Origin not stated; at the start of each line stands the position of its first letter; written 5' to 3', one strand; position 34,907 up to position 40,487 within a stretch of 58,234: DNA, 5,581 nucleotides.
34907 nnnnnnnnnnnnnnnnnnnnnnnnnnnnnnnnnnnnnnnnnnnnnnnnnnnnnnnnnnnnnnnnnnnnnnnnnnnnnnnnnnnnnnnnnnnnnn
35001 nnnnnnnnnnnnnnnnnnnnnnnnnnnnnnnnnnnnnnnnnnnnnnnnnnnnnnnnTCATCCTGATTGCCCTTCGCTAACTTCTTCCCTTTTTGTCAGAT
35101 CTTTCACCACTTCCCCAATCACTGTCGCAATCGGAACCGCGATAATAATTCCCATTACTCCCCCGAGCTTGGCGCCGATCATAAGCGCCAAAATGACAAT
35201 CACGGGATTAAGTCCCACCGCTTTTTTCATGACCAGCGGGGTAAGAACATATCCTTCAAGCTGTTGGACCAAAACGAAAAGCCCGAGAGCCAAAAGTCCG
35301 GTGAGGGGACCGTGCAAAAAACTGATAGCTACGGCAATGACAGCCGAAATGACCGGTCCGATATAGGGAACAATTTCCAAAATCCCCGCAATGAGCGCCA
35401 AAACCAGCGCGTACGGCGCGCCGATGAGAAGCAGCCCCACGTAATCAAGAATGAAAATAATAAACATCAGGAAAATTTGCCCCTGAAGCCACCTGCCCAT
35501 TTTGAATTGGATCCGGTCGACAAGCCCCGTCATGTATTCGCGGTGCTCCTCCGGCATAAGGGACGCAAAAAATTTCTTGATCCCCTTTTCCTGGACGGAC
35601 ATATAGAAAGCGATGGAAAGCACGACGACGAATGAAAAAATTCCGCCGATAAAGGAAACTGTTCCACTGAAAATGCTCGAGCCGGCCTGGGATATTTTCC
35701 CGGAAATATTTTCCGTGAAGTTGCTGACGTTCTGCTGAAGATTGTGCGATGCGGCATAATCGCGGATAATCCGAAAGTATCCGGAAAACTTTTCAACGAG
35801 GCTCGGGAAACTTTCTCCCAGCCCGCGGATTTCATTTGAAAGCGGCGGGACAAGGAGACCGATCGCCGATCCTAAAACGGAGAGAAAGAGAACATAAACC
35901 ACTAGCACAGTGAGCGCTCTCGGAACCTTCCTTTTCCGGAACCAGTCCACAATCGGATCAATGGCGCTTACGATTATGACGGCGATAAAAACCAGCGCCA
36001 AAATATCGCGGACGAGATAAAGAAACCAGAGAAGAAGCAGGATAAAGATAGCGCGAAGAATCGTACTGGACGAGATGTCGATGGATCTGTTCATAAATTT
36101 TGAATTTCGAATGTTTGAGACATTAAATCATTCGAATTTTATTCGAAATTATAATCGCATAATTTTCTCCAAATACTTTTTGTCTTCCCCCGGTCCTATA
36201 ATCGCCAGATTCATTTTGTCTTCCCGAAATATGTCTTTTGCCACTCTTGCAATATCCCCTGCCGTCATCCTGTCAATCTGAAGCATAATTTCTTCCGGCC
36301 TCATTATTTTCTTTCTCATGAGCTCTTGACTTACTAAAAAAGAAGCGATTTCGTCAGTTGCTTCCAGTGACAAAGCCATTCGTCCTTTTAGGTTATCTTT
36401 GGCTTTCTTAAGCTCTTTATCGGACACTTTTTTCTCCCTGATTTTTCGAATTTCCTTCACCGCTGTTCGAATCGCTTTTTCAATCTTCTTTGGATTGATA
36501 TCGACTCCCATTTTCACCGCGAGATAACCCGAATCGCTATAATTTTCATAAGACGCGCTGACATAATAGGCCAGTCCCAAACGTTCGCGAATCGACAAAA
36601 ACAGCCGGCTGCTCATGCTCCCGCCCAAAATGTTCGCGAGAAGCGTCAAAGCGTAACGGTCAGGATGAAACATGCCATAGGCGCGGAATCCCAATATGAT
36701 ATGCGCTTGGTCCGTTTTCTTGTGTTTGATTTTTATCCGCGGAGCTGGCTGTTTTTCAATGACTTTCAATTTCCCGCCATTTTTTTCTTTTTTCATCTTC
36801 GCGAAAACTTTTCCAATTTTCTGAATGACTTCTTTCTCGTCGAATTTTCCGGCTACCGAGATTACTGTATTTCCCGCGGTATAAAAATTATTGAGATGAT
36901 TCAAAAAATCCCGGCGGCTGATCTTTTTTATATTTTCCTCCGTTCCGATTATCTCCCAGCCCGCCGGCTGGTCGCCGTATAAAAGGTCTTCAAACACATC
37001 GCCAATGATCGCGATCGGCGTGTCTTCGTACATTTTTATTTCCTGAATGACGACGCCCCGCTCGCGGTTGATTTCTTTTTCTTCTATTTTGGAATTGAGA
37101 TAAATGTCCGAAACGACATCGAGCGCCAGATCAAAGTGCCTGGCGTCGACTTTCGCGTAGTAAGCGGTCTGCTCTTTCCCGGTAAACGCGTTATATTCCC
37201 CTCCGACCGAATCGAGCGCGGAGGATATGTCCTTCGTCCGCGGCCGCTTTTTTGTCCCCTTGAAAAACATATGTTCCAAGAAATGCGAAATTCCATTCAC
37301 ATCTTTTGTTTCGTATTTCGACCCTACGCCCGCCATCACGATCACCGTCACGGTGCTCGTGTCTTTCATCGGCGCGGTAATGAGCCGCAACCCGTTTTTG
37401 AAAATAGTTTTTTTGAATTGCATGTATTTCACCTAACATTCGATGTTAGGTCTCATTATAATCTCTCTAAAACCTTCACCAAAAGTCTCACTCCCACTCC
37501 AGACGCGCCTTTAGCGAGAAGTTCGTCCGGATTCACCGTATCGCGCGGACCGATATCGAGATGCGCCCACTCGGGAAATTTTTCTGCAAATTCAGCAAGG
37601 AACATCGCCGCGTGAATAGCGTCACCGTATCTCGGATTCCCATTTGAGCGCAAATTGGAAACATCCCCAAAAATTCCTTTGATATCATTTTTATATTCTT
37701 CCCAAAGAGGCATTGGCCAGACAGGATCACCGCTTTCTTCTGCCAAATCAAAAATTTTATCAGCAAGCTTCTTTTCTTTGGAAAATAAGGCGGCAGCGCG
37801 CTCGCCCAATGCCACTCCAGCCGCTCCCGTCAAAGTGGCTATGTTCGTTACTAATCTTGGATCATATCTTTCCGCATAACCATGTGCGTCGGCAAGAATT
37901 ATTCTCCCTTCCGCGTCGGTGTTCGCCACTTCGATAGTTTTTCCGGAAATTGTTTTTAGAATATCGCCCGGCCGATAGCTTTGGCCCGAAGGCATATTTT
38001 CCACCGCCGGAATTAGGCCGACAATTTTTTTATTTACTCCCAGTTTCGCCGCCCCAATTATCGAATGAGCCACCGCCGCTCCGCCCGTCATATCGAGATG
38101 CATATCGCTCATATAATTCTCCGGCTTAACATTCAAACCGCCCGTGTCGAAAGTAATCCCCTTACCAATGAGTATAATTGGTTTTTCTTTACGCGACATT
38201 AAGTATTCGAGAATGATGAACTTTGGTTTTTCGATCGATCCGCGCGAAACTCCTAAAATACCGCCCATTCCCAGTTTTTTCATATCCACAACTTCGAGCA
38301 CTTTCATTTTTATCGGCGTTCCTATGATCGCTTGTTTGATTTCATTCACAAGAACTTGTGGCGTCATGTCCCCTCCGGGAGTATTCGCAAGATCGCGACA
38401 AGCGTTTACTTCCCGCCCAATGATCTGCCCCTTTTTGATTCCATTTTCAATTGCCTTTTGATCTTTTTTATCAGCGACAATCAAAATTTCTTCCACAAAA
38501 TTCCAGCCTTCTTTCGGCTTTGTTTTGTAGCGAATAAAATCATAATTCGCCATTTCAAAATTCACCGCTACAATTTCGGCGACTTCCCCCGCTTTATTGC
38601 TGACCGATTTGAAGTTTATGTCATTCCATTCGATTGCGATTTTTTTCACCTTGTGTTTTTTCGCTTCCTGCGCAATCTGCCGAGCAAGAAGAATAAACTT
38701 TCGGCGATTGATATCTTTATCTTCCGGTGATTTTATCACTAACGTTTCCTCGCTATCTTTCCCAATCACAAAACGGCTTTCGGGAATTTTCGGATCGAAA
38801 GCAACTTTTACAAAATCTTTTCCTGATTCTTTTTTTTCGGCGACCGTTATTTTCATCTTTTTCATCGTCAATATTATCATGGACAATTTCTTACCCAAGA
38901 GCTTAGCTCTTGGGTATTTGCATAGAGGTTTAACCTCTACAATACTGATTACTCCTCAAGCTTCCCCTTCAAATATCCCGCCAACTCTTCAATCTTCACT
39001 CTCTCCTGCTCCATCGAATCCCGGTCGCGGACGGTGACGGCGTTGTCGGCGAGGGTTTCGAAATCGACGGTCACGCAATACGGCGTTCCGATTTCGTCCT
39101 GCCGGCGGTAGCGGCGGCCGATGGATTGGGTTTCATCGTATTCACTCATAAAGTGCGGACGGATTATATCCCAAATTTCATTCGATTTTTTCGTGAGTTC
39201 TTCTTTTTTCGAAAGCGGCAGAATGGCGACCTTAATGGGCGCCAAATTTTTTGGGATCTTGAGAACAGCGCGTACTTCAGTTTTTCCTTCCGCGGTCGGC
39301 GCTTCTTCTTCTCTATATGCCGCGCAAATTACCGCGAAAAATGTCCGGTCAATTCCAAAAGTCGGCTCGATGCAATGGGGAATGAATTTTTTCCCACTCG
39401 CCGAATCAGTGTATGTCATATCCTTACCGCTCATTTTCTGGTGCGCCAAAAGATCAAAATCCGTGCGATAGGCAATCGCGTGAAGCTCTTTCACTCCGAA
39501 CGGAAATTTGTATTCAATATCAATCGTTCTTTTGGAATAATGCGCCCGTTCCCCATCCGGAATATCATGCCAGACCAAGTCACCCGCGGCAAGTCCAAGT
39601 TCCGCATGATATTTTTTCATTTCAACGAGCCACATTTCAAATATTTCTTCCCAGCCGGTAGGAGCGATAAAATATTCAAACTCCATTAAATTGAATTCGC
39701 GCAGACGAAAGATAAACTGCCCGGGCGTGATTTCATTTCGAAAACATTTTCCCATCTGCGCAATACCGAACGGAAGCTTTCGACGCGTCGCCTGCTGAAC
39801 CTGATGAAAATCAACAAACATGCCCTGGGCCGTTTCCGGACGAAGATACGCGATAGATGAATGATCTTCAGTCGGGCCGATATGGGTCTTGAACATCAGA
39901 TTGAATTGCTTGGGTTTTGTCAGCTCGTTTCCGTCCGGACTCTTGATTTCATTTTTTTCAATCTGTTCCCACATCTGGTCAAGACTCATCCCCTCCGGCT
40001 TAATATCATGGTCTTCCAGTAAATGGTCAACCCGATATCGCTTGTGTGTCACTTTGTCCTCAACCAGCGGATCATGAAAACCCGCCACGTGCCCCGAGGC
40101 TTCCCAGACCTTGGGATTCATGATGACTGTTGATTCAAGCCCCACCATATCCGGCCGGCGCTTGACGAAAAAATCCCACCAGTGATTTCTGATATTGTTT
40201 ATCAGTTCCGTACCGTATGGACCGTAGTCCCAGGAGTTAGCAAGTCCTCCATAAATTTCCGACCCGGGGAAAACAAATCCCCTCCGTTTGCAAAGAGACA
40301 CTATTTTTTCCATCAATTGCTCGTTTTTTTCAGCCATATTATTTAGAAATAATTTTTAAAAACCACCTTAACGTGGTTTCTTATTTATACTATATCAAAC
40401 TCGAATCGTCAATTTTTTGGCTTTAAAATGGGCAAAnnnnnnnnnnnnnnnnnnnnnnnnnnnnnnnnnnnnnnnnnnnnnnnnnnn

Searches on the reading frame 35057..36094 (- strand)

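Call 79: search_protein_families(library=pfam, proteins=[window:35057-36094:-], max_evalue=0.00001)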
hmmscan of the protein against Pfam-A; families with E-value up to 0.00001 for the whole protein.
window:35057-36094:- (345 aa): 1 family
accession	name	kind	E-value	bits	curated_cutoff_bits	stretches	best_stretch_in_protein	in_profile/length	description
PF01594.21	AI-2E_transport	-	4e-66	223.9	34.3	1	16-332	5-325/327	AI-2E family transporter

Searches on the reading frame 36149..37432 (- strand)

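Call 79: search_protein_families(library=pfam, proteins=[window:36149-37432:-], max_evalue=0.00001)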
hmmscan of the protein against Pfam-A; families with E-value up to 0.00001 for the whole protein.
window:36149-37432:- (427 aa): 2 families
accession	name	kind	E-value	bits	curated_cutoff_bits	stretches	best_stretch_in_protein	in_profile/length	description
PF05193.26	Peptidase_M16_C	-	3e-40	138.5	23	1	170-348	1-181/181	Peptidase M16 inactive domain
PF00675.25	Peptidase_M16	-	4.4e-37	127.7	22.3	1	24-163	9-147/149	Insulinase (Peptidase family M16)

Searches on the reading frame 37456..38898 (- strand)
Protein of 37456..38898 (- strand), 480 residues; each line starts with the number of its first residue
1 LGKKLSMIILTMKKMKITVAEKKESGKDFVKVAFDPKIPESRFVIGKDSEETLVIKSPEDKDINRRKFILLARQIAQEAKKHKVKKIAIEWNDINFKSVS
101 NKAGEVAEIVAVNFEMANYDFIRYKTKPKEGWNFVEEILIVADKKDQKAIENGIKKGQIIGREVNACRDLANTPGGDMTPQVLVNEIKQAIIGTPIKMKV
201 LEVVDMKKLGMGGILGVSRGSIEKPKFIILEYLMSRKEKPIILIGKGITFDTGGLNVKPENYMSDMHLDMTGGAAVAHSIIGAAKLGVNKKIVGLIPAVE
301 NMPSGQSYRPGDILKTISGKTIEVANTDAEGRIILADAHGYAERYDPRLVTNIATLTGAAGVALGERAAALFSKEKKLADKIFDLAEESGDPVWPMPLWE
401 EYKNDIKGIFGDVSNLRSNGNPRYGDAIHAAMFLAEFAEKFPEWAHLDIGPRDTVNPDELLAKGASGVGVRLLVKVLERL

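Call 79: search_protein_families(library=pfam, proteins=[window:37456-38898:-], max_evalue=0.00001)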
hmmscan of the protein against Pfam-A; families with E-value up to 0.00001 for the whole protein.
window:37456-38898:- (480 aa): 1 family
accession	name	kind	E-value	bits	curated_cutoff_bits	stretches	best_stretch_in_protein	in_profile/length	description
PF00883.26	Peptidase_M17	-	2.2e-103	346.2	25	1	165-474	1-310/310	Cytosol aminopeptidase family, catalytic domain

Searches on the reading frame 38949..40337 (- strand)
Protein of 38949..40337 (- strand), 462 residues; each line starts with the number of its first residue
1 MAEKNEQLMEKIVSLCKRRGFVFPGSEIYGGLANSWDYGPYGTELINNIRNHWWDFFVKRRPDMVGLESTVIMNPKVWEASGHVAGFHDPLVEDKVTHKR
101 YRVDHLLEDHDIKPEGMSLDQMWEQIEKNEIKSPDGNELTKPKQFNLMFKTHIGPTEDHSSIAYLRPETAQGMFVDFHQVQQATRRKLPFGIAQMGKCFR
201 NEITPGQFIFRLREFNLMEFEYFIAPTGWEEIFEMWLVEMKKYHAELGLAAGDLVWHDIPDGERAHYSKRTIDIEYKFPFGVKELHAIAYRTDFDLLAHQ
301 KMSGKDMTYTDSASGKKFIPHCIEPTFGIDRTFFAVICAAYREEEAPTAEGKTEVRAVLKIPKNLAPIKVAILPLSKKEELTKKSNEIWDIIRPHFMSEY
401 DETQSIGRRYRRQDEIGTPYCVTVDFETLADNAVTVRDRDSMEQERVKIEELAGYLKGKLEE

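Call 80: search_protein_families(library=pfam, proteins=[window:38949-40337:-], max_evalue=0.00001)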
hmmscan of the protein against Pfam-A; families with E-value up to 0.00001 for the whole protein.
window:38949-40337:- (462 aa): 2 families
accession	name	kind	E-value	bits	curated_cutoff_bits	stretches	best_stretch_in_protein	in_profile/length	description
PF03129.25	HGTP_anticodon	-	4.1e-21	75.4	21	1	369-457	1-92/94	Anticodon binding domain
PF00587.30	tRNA-synt_2b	-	5.2e-10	40.1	29.3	1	163-336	11-175/179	tRNA synthetase class II core domain (G, H, P, S and T)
